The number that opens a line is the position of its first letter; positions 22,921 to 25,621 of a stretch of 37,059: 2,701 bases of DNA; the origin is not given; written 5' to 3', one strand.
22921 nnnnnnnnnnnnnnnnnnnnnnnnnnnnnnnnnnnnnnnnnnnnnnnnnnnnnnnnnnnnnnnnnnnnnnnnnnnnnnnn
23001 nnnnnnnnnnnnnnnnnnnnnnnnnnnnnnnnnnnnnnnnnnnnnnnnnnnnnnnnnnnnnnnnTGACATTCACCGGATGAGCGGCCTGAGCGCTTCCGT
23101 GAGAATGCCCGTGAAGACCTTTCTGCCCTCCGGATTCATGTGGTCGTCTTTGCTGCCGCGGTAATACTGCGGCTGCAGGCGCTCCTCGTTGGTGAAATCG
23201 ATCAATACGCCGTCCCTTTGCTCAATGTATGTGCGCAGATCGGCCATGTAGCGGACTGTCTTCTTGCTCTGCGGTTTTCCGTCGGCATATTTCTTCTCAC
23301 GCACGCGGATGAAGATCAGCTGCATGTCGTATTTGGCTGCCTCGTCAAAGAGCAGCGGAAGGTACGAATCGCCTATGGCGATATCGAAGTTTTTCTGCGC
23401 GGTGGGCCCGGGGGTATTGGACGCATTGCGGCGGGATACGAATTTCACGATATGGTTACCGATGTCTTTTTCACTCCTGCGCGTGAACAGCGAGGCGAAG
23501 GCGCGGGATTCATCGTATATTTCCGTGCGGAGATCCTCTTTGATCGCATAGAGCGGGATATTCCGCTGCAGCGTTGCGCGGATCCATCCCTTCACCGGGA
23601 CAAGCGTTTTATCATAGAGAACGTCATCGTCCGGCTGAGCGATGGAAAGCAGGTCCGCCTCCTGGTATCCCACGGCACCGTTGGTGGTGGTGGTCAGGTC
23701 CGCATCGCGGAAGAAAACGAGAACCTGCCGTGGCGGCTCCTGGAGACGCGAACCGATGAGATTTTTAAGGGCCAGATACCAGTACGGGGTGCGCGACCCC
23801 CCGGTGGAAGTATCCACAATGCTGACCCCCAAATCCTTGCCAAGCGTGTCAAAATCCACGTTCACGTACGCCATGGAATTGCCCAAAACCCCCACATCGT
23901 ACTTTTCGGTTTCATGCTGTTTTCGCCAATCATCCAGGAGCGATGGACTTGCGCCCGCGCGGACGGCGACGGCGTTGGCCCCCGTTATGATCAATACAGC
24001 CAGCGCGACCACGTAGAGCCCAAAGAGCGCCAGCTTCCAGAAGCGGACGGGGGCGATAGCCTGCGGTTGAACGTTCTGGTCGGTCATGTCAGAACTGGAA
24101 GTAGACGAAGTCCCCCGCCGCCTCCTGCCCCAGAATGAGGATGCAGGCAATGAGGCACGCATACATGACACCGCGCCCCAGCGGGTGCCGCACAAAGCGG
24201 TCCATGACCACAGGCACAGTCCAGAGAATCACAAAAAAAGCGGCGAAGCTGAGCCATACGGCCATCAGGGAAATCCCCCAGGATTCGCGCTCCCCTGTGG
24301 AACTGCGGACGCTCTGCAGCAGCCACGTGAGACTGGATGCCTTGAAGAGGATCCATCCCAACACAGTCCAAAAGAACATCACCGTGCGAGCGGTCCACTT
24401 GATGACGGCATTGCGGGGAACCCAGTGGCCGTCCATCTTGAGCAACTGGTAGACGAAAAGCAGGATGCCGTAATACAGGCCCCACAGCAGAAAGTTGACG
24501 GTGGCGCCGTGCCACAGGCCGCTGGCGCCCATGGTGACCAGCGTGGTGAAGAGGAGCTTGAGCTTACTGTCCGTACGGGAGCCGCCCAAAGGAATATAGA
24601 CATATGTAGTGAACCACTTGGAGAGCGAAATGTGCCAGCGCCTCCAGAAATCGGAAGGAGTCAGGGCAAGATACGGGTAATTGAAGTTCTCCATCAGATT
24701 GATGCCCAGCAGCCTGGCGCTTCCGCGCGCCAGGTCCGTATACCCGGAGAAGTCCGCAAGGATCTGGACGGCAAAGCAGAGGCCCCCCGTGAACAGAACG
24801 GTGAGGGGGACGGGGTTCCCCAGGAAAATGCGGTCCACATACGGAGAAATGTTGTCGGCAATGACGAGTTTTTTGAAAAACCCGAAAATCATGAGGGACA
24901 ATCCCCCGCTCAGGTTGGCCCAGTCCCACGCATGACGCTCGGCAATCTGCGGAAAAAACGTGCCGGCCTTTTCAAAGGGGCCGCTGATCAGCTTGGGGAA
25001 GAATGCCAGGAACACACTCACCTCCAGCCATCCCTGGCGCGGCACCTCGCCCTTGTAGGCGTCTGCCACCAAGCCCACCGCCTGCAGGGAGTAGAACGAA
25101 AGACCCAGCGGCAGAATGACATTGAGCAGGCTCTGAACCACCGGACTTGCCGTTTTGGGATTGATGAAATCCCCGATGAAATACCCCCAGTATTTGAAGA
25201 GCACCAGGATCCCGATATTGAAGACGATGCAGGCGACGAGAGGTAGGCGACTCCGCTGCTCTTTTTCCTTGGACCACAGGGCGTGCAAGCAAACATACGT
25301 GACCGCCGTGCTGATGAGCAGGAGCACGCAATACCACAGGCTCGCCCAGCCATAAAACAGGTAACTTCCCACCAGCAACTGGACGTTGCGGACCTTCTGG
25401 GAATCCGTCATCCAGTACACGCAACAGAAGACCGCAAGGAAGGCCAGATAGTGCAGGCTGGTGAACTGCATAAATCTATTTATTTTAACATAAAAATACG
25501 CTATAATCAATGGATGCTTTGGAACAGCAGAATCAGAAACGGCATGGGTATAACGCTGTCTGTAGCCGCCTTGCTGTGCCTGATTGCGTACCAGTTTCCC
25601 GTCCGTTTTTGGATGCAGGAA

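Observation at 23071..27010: AlgI/AlgJ/AlgG-like modification triad without a recognisable alginate synthase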

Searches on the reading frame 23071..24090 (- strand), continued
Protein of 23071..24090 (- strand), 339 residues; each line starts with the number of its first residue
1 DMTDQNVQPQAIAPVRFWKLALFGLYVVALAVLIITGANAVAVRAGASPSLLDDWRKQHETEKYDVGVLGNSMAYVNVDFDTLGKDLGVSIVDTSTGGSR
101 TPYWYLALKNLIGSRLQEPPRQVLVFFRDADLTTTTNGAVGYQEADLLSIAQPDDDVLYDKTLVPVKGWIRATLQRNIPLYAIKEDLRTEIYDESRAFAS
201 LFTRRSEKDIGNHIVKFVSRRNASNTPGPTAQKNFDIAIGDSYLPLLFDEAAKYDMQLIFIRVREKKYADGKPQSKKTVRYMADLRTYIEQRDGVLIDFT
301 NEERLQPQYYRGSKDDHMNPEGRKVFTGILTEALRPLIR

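Call 78: find_related_loci(query=A6, collection=metagenome_contigs, flank=10000)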
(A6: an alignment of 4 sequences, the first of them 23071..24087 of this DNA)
Query A6 (338 aa) in metagenome_contigs; peptide patterns used: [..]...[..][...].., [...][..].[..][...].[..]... (x = any residue, [..] = any of these).
219 stretches matched a pattern; 71 encode a relative of the query (tblastn E <= 1e-3); 71 distinct loci.
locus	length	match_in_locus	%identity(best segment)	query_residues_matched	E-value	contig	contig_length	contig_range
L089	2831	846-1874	28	16-338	1e-31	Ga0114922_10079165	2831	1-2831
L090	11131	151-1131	27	24-337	4e-30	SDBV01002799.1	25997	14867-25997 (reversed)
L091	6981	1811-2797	28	23-338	6e-29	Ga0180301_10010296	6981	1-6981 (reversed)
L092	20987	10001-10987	27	23-338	2e-27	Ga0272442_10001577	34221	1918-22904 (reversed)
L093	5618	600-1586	28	23-338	2e-27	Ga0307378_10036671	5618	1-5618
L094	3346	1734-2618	26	51-337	3e-27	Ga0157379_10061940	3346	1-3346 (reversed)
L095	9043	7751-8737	28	23-338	2e-27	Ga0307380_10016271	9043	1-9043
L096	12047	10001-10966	28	17-338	2e-25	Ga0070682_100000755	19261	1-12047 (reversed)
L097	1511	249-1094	28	64-337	1e-23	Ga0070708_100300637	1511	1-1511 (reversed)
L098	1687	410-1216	29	64-326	1e-23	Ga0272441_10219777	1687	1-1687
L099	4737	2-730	29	100-333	3e-23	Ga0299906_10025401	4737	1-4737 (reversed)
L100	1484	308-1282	27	32-337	5e-23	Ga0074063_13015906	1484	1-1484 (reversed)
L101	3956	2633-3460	27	67-336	2e-20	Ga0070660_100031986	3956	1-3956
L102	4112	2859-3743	27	54-337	4e-20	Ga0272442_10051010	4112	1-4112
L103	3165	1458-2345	23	53-338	5e-20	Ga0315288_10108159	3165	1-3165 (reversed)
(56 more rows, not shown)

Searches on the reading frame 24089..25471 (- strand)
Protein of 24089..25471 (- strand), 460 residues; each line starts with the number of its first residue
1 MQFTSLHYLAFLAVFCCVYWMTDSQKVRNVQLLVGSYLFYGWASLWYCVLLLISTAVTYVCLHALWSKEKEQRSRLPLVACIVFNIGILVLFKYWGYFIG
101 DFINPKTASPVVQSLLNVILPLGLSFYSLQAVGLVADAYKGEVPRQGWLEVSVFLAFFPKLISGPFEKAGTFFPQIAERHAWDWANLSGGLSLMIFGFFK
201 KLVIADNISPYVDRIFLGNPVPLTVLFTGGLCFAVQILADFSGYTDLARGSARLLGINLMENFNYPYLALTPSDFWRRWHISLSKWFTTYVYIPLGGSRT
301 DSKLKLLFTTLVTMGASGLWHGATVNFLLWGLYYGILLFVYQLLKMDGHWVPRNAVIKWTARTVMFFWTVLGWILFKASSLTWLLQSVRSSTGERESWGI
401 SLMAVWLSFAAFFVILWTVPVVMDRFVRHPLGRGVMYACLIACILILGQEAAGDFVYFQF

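Call 5: search_protein_families(library=pfam, proteins=[window:24089-25471:-], max_evalue=0.01)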
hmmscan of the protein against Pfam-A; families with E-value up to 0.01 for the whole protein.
window:24089-25471:- (460 aa): 2 families
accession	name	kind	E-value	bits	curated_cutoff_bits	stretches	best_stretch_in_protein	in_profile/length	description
PF03062.24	MBOAT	-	5.3e-19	69.1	27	1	147-369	80-319/337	MBOAT, membrane-bound O-acyltransferase family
PF13813.11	MBOAT_2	-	0.00015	22.5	25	1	262-324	4-67/85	Membrane bound O-acyl transferase family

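Call 9: search_protein_families(library=ncbifam, proteins=[window:24089-25471:-], max_evalue=0.01)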
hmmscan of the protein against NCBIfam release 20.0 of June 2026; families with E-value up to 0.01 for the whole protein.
window:24089-25471:- (460 aa): 1 family
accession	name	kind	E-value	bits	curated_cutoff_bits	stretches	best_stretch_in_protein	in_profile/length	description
TIGR04091.1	LTA_dltB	equivalog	7.3e-38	130.8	375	1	8-376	13-376/380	D-alanyl-lipoteichoic acid biosynthesis protein DltB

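Call 26: find_encoding_contigs(protein=window:24089-25471:-, flank=10000, max_places=5)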
Protein window:24089-25471:- (460 aa): 2 contigs read that carry it; 2 places shown.
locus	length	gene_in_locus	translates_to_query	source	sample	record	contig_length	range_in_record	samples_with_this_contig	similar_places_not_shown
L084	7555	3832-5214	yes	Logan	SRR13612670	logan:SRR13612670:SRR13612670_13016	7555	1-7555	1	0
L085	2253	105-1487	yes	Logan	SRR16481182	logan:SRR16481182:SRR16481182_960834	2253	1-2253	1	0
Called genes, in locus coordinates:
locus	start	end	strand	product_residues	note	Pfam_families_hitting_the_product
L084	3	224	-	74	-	?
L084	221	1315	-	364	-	PF00535:Glycos_transf_2, PF13641:Glyco_tranf_2_3 (weak), PF04138:GtrA_DPMS_TM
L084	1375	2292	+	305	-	PF00106:adh_short (faint), PF01073:3Beta_HSD, PF01370:Epimerase, PF02719:Polysacc_synt_2, PF04321:RmlD_sub_bind, PF16363:GDP_Man_Dehyd, PF07993:NAD_binding_4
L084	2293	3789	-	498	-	PF05048:NosD, PF13229:Beta_helix, PF05048:NosD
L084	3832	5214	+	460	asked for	PF03062:MBOAT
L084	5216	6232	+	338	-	-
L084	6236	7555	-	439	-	?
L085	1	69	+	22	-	?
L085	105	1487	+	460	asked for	PF03062:MBOAT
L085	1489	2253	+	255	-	?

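Call 87: search_solved_structures(query=window:24089-25471:-, max_evalue=0.01, show_alignments=1)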
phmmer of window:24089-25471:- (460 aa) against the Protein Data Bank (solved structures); distinct sequences matched with E-value up to 0.01: 2.
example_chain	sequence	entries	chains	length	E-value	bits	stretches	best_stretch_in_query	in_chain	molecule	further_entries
6bug_C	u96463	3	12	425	1.6e-18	70.4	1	110-340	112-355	D-alanyl transfer protein DltB | Integral membrane protein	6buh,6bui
8jem_A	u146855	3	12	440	2.2e-18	70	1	110-340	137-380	Teichoic acid D-alanyltransferase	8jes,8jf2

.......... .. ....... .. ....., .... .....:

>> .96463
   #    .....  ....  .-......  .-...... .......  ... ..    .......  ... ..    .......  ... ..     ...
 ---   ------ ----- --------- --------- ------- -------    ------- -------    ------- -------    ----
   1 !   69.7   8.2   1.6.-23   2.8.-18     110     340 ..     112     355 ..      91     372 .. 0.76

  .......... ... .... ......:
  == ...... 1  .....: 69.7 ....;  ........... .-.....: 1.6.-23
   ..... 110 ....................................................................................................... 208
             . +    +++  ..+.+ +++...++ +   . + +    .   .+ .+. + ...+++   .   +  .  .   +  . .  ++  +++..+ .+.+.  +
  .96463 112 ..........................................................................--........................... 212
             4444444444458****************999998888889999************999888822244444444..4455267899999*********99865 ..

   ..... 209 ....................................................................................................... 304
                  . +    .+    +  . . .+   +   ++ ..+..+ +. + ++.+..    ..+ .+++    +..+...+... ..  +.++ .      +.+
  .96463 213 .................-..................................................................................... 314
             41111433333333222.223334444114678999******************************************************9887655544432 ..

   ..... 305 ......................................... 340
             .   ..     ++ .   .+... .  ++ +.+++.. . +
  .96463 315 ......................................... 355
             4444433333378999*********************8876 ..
